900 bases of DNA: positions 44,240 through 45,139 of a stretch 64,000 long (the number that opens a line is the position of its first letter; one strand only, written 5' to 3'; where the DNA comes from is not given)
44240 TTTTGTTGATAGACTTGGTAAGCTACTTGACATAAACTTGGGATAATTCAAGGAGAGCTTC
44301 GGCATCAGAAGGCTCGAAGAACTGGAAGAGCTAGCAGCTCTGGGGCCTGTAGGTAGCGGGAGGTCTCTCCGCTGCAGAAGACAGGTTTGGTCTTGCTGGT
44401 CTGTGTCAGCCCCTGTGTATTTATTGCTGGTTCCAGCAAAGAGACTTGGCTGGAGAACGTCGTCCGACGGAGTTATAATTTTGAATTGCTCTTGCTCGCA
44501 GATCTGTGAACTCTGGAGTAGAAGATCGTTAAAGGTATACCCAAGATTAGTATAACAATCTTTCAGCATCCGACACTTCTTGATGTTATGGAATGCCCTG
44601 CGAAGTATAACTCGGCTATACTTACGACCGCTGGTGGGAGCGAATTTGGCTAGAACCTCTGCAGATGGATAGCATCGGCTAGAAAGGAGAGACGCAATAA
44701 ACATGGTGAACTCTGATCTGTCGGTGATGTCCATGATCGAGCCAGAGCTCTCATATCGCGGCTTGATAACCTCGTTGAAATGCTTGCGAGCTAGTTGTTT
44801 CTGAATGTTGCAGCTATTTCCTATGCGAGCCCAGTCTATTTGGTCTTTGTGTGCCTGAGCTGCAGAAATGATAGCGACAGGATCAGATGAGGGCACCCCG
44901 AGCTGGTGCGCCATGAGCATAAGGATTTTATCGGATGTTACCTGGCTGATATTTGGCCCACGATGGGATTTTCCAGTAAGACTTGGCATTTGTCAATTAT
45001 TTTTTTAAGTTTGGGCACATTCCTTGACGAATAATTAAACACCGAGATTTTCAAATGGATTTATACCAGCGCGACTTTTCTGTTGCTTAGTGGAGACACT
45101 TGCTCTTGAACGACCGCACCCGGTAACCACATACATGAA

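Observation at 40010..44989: Neighbourhood of transcription-factor genes: plant-type GARP factor, a minimal NF-YB-like histone-fold protein and a possible Myb-like protein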

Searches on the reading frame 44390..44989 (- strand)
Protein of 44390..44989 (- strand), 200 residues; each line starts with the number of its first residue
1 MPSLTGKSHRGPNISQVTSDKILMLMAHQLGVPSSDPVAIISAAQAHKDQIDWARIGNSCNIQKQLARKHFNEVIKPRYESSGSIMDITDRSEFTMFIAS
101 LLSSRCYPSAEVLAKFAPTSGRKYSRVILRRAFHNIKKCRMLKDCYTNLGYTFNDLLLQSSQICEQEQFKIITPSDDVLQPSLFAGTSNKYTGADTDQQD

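Call 18: search_solved_structures(query=window:44390-44989:-, max_evalue=10, show_alignments=3)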
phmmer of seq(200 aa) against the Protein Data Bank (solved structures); distinct sequences matched with E-value up to 10: 0.

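Call 43: search_protein_families(library=pfam, alignment_id=A4, max_evalue=10)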
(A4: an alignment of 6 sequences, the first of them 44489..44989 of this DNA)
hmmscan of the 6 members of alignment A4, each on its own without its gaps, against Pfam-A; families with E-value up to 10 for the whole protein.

A. member 1, window:44489-44989:- (167 aa): 1 family
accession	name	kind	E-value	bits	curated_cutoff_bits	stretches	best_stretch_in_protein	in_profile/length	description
PF22980.2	Myb_DNA-bind_8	-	0.015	15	27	1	48-71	17-41/50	Myb-like DNA-binding domain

B. families by the number of members that match (of 6 scanned): 3 families
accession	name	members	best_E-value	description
PF22980.2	Myb_DNA-bind_8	4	1.4e-05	Myb-like DNA-binding domain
PF02597.26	ThiS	1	0.12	ThiS family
PF14903.11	WG_beta_rep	1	0.29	WG containing repeat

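Call 47: predict_structure(alignment_id=A4)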
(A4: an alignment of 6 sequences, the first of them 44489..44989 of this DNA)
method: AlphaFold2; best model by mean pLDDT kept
length: 167 residues; sequences in the alignment: 6
mean_pLDDT: 80.0   pTM: 0.51
mean pLDDT of the five models: 80.0, 77.7, 77.0, 75.6, 70.9
residues with pLDDT >= 90: 39; 70-90: 100; 50-70: 14; < 50: 14
segments of 3 or more residues with pLDDT < 50: 1-10, 82-84
pLDDT, mean of each block of 10 residues (from residue 1): 38 77 94 84 89 95 92 80 65 89 86 88 80 82 80 80 56
secondary structure, 60 per line:
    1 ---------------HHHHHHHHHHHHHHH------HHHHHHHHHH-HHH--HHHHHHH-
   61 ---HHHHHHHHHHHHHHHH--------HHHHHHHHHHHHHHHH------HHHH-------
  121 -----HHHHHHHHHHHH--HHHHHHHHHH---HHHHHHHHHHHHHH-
elements in order: H16-30 H37-46 H53-59 H64-79 H88-103 H110-113 H126-137 H140-149 H153-166

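Call 52: fold_search(model_id=the predicted structure, library=pdb)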
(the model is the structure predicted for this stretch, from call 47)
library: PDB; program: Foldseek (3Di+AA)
matches with E <= 10: 119; with E <= 0.001: 0
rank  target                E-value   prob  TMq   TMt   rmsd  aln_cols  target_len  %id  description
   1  5wh1_B                3.2e-01  0.25  0.23  0.19  12.8       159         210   13  Apo form of the C-terminal region of human Transcription Factor IIB (released 2017-11-29)
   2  5wh1_A                1.1e+00  0.14  0.21  0.19  13.1       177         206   14  Apo form of the C-terminal region of human Transcription Factor IIB (released 2017-11-29)
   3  7egb_R                1.2e+00  0.10  0.22  0.16  18.9       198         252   13  TFIID-based holo PIC on SCP promoter (released 2021-05-05)
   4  7nvu_M                1.3e+00  0.11  0.21  0.14  13.9       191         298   12  RNA polymerase II core pre-initiation complex with open promoter DNA (released 2021-05-05)
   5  3wdb                  1.4e+00  0.08  0.18  0.19  17.4       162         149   12  N-terminal domain of Mycobacterium tuberculosis ClpC1 (released 2013-09-18)
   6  1vol_A                1.4e+00  0.11  0.21  0.18  12.7       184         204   14  TFIIB (HUMAN CORE DOMAIN)/TBP (A.THALIANA)/TATA ELEMENT TERNARY COMPLEX (released 1996-11-08)
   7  8wak_R                1.4e+00  0.08  0.19  0.12  12.6       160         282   12  Structure of transcribing complex 2 (TC2), the initially transcribing complex with Pol II positioned 2nt downstream of (released 2023-12-06)
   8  5iy7_M                1.6e+00  0.09  0.22  0.14  16.6       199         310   14  Human holo-PIC in the open state (released 2016-05-18)
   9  1k78_A                1.8e+00  0.13  0.21  0.27  12.4       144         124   12  Pax5(1-149)+Ets-1(331-440)+DNA (released 2002-01-04)
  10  2bbr                  2.0e+00  0.07  0.18  0.17  15.4       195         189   14  Crystal Structure of MC159 Reveals Molecular Mechanism of DISC Assembly and vFLIP Inhibition (released 2006-02-14)
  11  7zwc_M                2.3e+00  0.07  0.19  0.16  12.6       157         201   12  Structure of SNAPc:TBP-TFIIA-TFIIB sub-complex bound to U5 snRNA promoter (released 2022-11-30)
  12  3iuv                  2.5e+00  0.11  0.21  0.20  13.5       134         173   12  The structure of a member of TetR family (SCO1917) from Streptomyces coelicolor A3 (released 2009-09-22)
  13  8ynk_J                2.5e+00  0.07  0.21  0.20  14.8       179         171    9  Structure of the Caspase-8/cFLIP death effector domain assembly (released 2024-10-30)
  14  8jzc                  2.5e+00  0.03  0.14  0.14  17.1       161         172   11  Crystal structure of Geobacillus stearothermophilus NarJ (released 2024-05-15)
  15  8xi2_L                2.6e+00  0.28  0.35  0.16   6.6       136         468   15  Cryo-EM structure of the Chlamydomonas C* complex (released 2024-10-09)
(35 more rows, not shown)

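Call 85: search_solved_structures(query=A4, max_evalue=10, show_alignments=2)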
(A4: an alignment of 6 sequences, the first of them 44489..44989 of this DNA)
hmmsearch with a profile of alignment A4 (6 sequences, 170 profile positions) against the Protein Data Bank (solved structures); distinct sequences matched with E-value up to 10: 3.
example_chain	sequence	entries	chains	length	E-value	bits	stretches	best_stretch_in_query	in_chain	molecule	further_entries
4v81_H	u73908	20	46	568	0.14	15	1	82-116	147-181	T-complex protein 1 subunit theta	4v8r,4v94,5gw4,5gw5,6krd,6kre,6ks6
2kd7_A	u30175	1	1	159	1.6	11.5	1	34-80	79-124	Putative chitobiase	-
3ggl_A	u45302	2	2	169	1.8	11.4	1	34-80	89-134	Putative chitobiase | Chitobiase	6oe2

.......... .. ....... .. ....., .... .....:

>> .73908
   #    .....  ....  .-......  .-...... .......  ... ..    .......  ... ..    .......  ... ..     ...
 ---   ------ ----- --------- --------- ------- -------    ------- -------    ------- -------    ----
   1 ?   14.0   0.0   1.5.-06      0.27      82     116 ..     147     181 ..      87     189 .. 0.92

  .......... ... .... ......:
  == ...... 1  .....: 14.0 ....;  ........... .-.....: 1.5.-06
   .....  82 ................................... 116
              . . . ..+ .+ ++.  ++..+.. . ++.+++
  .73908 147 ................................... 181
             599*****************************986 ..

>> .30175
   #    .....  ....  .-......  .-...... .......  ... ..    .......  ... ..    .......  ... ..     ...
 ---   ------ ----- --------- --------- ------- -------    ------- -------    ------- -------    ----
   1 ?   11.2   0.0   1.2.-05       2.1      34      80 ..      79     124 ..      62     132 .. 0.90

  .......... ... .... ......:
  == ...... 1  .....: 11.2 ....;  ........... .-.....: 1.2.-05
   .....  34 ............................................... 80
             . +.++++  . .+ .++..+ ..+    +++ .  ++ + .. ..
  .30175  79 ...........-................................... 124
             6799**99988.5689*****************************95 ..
